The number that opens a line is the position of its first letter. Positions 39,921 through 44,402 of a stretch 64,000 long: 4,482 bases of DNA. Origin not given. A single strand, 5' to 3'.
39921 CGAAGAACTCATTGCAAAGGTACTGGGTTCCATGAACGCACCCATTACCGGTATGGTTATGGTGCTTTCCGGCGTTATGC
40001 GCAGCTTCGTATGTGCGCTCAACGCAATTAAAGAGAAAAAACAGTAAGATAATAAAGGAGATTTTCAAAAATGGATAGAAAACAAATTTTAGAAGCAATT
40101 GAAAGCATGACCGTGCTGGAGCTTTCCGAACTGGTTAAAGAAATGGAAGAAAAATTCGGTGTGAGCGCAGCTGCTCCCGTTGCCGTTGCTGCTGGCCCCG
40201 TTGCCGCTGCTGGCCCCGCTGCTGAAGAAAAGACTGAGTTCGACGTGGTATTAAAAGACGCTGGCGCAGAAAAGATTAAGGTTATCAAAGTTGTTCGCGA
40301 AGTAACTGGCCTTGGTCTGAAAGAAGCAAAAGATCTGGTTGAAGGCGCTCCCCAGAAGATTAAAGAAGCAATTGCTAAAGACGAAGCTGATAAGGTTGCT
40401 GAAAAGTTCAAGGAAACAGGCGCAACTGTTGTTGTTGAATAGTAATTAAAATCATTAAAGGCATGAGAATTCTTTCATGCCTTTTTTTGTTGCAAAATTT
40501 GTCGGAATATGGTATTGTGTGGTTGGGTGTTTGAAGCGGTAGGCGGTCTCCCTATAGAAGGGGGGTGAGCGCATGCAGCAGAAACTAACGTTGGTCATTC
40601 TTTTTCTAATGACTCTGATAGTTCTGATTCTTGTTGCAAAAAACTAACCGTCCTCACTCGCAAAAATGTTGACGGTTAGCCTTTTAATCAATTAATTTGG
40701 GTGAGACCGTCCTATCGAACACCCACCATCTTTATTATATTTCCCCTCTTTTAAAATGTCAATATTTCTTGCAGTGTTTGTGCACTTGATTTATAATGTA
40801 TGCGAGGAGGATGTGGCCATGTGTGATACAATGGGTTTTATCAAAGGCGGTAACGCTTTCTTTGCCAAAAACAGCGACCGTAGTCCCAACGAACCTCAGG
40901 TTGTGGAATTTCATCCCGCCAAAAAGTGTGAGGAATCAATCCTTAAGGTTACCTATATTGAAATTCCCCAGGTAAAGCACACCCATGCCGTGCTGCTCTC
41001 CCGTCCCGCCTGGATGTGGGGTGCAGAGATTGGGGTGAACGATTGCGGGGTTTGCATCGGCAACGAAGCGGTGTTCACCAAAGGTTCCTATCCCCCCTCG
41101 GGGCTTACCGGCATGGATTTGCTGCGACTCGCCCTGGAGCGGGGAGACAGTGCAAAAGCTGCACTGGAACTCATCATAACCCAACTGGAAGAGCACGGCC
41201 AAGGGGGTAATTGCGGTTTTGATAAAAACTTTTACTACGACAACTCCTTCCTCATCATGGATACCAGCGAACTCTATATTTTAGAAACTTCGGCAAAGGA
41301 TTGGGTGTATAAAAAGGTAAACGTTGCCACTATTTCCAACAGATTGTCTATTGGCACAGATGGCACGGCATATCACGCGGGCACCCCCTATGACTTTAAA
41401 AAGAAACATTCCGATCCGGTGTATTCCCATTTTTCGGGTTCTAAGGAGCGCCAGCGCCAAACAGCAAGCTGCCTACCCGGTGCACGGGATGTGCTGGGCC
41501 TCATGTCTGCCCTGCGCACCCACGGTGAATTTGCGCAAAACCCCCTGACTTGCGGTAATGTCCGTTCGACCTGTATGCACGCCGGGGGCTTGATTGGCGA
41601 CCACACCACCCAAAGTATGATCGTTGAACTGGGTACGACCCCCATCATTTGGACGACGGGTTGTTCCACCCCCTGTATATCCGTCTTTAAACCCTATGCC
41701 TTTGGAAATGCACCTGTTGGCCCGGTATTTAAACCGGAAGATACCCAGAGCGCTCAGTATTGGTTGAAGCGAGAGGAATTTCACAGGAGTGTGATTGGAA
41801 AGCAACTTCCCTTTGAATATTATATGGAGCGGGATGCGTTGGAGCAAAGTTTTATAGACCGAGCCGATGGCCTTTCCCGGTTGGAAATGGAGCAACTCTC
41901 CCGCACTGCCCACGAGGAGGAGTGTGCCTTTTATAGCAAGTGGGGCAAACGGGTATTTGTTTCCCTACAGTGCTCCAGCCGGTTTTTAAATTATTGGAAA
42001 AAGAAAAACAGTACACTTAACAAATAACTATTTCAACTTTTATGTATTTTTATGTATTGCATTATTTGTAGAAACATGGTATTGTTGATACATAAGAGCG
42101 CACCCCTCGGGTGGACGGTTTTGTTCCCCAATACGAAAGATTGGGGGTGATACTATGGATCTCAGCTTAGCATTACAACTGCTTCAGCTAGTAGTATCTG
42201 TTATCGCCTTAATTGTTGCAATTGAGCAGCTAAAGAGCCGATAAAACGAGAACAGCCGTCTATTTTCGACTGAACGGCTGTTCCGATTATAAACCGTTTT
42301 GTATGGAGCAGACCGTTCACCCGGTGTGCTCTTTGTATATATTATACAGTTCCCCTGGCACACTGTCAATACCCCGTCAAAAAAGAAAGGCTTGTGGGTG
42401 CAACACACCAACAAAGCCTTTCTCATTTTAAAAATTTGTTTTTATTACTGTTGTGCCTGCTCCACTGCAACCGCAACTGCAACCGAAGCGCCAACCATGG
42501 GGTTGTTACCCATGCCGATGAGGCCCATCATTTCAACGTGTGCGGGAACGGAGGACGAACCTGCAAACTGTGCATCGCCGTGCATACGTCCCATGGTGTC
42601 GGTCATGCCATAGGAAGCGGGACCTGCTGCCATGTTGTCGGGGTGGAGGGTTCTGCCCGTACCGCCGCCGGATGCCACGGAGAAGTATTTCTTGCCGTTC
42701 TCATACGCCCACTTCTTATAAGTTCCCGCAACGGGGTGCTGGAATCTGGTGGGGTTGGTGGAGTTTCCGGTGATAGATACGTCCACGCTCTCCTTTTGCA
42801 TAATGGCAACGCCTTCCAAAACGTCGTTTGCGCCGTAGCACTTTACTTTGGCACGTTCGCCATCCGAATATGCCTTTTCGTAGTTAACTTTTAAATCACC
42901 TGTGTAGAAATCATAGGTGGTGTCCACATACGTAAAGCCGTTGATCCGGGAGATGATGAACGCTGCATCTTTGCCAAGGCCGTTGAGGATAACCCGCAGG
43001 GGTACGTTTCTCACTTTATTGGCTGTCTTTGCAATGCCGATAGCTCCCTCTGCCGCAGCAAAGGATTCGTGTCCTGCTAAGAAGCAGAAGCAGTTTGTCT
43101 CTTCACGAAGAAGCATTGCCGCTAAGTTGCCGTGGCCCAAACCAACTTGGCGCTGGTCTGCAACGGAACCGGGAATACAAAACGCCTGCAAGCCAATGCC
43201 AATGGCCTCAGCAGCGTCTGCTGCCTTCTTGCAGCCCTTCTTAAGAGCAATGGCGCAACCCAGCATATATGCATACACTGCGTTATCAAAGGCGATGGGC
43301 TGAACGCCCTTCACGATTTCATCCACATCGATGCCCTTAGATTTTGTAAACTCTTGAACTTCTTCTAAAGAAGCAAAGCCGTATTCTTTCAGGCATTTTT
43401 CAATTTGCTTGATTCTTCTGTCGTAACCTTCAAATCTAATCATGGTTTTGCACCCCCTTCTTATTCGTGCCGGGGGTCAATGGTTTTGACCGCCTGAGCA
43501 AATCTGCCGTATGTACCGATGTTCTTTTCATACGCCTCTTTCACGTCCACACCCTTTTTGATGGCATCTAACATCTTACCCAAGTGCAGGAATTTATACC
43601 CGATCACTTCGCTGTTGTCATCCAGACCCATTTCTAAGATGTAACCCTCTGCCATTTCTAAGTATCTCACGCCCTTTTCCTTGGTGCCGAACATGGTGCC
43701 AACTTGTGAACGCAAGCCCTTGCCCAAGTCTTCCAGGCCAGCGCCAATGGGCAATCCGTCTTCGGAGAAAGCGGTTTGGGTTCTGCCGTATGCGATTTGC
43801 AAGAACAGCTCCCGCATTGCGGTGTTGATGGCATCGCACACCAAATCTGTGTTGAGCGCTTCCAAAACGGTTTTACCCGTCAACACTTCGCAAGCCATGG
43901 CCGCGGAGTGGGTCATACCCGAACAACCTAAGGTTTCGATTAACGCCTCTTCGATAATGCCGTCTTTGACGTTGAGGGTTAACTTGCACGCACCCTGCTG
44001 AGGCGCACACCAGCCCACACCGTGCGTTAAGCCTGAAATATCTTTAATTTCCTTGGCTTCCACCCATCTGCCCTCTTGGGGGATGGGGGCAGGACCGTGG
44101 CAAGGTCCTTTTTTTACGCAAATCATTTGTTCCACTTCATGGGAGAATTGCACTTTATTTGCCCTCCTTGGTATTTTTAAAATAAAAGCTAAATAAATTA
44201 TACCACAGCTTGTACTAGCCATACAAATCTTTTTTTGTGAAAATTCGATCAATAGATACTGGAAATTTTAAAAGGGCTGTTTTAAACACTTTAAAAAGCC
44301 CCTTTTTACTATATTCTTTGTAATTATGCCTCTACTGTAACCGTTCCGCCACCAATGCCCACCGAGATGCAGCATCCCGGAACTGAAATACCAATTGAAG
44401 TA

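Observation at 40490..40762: Candidate type I toxin-antitoxin-like cassette 1: 24-aa hydrophobic peptide with a convergent consensus-promoter small RNA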

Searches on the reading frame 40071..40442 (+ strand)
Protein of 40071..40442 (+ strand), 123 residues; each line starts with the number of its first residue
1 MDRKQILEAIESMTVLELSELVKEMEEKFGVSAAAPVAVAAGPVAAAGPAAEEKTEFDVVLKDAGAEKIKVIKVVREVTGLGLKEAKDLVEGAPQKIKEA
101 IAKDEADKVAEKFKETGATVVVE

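Call 8: find_encoding_contigs(protein=window:40071-40442:+, flank=3000, max_places=10)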
Protein window:40071-40442:+ (123 aa): 2 contigs read that carry it; 2 places shown.
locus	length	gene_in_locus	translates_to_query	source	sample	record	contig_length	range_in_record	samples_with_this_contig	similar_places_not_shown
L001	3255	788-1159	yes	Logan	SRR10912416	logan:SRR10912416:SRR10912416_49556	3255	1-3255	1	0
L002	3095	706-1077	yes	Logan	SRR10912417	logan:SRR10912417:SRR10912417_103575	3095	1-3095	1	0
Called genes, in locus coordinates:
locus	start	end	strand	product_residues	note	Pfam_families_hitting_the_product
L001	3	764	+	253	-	?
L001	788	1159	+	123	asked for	PF16320:Ribosomal_L12_N, PF00542:Ribosomal_L12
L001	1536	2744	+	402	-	-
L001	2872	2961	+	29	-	-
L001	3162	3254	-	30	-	?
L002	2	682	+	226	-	?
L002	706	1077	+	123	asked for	PF16320:Ribosomal_L12_N, PF00542:Ribosomal_L12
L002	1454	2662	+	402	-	-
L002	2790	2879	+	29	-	-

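Call 14: find_related_loci(query=window:40071-40442:+, collection=metagenome_contigs, flank=3000)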
Query window:40071-40442:+ (123 aa) in metagenome_contigs; peptide patterns used: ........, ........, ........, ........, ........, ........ (x = any residue, [..] = any of these).
600 stretches matched a pattern (row limit reached: there are more); 594 encode a relative of the query (tblastn E <= 1e-3); the best 80 are kept; 80 distinct loci.
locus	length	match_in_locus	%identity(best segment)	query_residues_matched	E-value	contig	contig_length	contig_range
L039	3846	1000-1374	62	1-123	7e-40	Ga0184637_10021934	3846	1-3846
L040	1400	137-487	68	1-120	6e-39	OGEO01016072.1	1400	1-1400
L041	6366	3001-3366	68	1-120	5e-37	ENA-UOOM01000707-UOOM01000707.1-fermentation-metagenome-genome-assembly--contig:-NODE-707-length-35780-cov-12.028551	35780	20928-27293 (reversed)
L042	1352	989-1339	62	1-120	2e-37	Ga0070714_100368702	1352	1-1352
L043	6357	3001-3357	65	1-122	8e-37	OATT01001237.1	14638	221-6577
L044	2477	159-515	70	1-120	4e-36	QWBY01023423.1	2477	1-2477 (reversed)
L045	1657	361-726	60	2-120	7e-35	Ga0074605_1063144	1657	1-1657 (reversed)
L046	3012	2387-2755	67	1-120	1e-34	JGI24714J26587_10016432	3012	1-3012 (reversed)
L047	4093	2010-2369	68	5-120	1e-34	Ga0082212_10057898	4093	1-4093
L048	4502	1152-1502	64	2-120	9e-35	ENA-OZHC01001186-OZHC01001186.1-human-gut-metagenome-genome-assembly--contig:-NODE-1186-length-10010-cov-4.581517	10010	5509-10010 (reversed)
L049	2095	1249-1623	63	1-120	6e-34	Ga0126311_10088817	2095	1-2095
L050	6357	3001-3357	69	1-120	1e-33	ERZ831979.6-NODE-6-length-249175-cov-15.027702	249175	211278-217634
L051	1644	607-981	56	6-120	1e-33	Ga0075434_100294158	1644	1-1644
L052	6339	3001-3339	67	5-118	9e-34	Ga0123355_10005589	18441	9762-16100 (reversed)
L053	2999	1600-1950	63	1-118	1e-33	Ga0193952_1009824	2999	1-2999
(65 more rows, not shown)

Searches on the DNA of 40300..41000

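Call 5: search_rna_families(source=window, start=40300, end=41000, threshold=evalue, max_evalue=10, show_alignments=3)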
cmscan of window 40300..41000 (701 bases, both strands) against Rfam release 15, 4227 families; matches with E-value up to 10: 8.
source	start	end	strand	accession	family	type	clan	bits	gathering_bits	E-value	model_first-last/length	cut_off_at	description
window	40418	40482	-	RF01186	SNORD127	Gene; snRNA; snoRNA; CD-box;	-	19.7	45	2.6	1-86/86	no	Small nucleolar RNA SNORD127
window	40407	40484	+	RF02390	sau-41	Gene; sRNA;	-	18.6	80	2.8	1-156/156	no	Staphylococcus sRNA sau-41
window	40415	40487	+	RF02057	STnc40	Gene; sRNA;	-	17.6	45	3.2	1-70/70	no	Salmonella enterica sRNA STnc40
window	40376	40394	+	RF01905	HOTAIR_2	Gene; lncRNA;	-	17.5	60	0.11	51-69/69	no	HOTAIR conserved region 2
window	40752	40809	-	RF00165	Corona_pk3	Cis-reg;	CL00117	16.9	35.6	1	1-61/61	no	Coronavirus 3' UTR pseudoknot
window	40421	40490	+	RF02551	DapZ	Cis-reg;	-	14.9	56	9.7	1-78/78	no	ABC transporter regulator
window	40636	40687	-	RF04207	MIR5048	Gene; miRNA;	-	11.1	160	4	1-356/356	no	MIR5048 microRNA precursor family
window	40457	40484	+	RF00084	CsrC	Gene; sRNA;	CL00106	9.1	61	3.2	213-240/255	no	CsrC RNA family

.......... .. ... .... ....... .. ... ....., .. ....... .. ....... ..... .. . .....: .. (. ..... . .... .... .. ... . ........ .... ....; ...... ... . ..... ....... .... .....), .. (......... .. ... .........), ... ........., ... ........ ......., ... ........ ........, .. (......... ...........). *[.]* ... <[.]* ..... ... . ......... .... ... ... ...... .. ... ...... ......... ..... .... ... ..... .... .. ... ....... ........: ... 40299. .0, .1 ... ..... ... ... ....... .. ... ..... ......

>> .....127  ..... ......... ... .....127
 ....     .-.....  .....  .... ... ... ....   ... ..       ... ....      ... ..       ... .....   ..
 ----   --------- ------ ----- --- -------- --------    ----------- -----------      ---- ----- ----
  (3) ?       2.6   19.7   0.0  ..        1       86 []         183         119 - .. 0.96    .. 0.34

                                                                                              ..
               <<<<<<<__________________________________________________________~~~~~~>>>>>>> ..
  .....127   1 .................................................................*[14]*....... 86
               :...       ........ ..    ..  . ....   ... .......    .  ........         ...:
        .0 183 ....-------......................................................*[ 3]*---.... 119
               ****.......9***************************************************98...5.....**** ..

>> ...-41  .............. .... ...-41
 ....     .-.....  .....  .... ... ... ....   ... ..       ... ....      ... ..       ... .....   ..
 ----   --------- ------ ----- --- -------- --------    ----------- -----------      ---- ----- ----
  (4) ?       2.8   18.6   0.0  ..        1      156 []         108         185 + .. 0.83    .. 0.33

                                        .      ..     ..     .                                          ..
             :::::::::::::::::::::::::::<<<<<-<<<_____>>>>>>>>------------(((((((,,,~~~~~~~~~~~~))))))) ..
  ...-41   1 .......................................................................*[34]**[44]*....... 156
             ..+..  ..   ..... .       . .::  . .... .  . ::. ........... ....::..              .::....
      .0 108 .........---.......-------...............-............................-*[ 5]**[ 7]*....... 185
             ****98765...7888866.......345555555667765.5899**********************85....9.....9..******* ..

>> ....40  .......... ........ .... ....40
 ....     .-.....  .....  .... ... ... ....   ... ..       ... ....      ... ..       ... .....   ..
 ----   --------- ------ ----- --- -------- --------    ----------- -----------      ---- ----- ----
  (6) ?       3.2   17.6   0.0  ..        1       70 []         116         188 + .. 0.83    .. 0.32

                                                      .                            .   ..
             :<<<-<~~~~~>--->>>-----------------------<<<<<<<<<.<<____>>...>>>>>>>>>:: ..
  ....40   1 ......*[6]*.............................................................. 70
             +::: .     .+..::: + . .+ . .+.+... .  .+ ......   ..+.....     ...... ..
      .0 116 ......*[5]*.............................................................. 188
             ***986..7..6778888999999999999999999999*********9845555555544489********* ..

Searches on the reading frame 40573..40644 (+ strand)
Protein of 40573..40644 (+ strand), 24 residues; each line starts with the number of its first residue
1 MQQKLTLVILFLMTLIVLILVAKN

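Call 17: search_protein_families(library=pfam, proteins=[window:40573-40644:+], max_evalue=10)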
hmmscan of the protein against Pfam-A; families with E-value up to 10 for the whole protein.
seq(24 aa): 0 families

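Call 18: search_protein_families(library=ncbifam, proteins=[window:40573-40644:+], max_evalue=10)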
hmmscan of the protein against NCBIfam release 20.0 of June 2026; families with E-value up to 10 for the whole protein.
seq(24 aa): 0 families

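Call 38: search_dna_similar(query=window:40573-40644:+, collection=plasmids, mode=protein, max_evalue=10, max_rows=15)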
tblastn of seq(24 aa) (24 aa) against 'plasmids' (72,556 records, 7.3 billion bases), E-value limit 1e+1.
No match.

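Call 46: search_protein_families(library=phrogs, proteins=[window:40573-40644:+], max_evalue=10)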
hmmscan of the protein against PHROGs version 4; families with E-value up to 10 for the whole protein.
seq(24 aa): 1 family
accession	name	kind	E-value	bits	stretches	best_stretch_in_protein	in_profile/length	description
phrog_251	-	moron, auxiliary metabolic gene and host takeover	0.15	13.1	1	1-23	2-26/50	MokW-like host killing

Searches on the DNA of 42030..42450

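Call 84: search_rna_families(source=window, start=42030, end=42450, threshold=evalue, max_evalue=5)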
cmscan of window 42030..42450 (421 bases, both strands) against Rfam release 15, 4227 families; matches with E-value up to 5: 6.
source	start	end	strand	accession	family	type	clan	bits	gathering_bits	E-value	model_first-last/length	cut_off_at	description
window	42259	42344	-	RF01776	RatA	Gene; antitoxin;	-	23.4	49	0.96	1-91/91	no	RNA anti-toxin A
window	42034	42110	+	RF00801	mir-280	Gene; miRNA;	-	20.8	70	0.3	1-83/83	no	mir-280 microRNA precursor family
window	42377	42423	-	RF00489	ctRNA_p42d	Gene; antisense;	-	19.6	50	0.12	1-46/46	no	ctRNA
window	42374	42434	-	RF00979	mir-553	Gene; miRNA;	-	17.8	82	1.3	1-62/62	no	mir-553 microRNA precursor family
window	42366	42440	-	RF03967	mir-1270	Gene; miRNA;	-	15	90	3.1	1-83/83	no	mir-1270 microRNA precursor family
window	42305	42450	-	RF00007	U12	Gene; snRNA; splicing;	CL00006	12.8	53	3.9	16-151/151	5'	U12 minor spliceosomal RNA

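Call 85: search_rna_families(source=window, start=42225, end=42350, threshold=evalue, max_evalue=10, show_alignments=1)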
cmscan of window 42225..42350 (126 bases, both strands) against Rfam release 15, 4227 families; matches with E-value up to 10: 7.
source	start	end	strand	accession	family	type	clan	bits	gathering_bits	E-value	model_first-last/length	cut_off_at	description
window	42259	42344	-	RF01776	RatA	Gene; antitoxin;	-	23.4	49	0.29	1-91/91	no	RNA anti-toxin A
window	42229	42300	+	RF00925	MIR1027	Gene; miRNA;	-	13.8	150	1.6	1-142/142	no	MIR1027 microRNA precursor family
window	42245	42288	-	RF03443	mir-2131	Gene; miRNA;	-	13.5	92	3.9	1-89/89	no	mir-2131 microRNA precursor family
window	42274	42296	+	RF01107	SBRMV1_UPD-PKf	Cis-reg;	-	13.1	39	4.8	1-27/27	no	Pseudoknot of upstream pseudoknot domain (UPD) of the 3'UTR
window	42252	42281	-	RF03683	mir-462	Gene; miRNA;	-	12.6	90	4.7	17-47/64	no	mir-462 microRNA precursor family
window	42313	42350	+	RF03989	mir-7950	Gene; miRNA;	-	12.5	82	6.5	1-38/59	3'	mir-7950 microRNA precursor family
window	42236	42288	+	RF02473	GlsR4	Gene; snRNA; snoRNA; CD-box;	-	10.3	70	7.6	1-61/61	no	Small nucleolar RNA GlsR4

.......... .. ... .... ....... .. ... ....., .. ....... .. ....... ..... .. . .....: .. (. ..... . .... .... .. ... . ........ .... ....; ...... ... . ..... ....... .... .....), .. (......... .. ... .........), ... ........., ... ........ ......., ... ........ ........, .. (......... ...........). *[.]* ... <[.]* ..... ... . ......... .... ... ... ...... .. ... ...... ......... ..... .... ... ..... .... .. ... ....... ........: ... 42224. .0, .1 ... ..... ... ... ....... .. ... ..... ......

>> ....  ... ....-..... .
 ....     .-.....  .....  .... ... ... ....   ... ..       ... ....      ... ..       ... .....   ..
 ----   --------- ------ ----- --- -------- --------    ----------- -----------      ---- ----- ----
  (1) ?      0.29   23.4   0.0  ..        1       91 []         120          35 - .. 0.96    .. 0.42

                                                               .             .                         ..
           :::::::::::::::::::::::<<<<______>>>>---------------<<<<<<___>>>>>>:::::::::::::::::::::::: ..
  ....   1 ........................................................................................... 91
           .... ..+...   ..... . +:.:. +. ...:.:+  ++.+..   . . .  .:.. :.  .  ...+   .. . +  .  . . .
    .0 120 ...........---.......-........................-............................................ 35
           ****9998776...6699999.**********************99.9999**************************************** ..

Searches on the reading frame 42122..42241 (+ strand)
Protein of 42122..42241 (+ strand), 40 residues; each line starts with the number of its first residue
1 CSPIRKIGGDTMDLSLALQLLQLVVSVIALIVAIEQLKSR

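Call 28: find_homologous_proteins(query=window:42122-42241:+, max_evalue=10)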
Query window:42122-42241:+ (40 aa): 1 proteins with E <= 10 among 1 candidates.
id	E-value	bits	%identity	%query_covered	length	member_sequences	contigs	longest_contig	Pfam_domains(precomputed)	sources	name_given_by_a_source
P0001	9.2e-6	42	100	73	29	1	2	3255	-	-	-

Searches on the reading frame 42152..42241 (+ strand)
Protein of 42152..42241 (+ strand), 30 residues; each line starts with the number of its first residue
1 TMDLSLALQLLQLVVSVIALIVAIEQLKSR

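Call 17: search_protein_families(library=pfam, proteins=[window:42155-42241:+], max_evalue=10)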
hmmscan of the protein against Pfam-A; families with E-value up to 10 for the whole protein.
seq(29 aa): 0 families

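Call 18: search_protein_families(library=ncbifam, proteins=[window:42155-42241:+], max_evalue=10)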
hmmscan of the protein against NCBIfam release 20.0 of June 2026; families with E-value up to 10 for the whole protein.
seq(29 aa): 0 families

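Call 35: search_protein_representatives(protein=window:42152-42241:+)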
Query: 30 residues. Proteins with E-value up to 0.001 (for the whole library): 1; up to 1e-10: 0; up to 1e-30: 0. The best 1 are listed.
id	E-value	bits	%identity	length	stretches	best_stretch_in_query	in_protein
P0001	4.3e-07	42.8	100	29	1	2-30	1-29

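Call 37: search_dna_similar(query=window:42155-42241:+, collection=phages, mode=protein, max_evalue=10, max_rows=15)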
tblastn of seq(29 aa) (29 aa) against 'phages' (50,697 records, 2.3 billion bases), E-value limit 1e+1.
No match.

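Call 46: search_protein_families(library=phrogs, proteins=[window:42155-42241:+], max_evalue=10)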
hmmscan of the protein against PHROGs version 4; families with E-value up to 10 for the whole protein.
seq(29 aa): 2 families
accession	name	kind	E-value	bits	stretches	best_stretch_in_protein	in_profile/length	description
phrog_31339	-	unknown function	0.62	11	1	11-23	35-47/50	-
phrog_9071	-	unknown function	4.1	8.2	1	10-23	31-44/46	-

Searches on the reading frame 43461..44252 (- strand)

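Call 106: search_protein_families(library=pfam, proteins=[window:43461-44252:-], max_evalue=0.001)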
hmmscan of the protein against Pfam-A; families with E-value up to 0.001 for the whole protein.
window:43461-44252:- (263 aa): 1 family
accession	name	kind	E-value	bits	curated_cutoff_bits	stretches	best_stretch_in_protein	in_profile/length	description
PF01592.21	NifU_N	-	8.9e-05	23.1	22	1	88-146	37-95/127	NifU-like N terminal domain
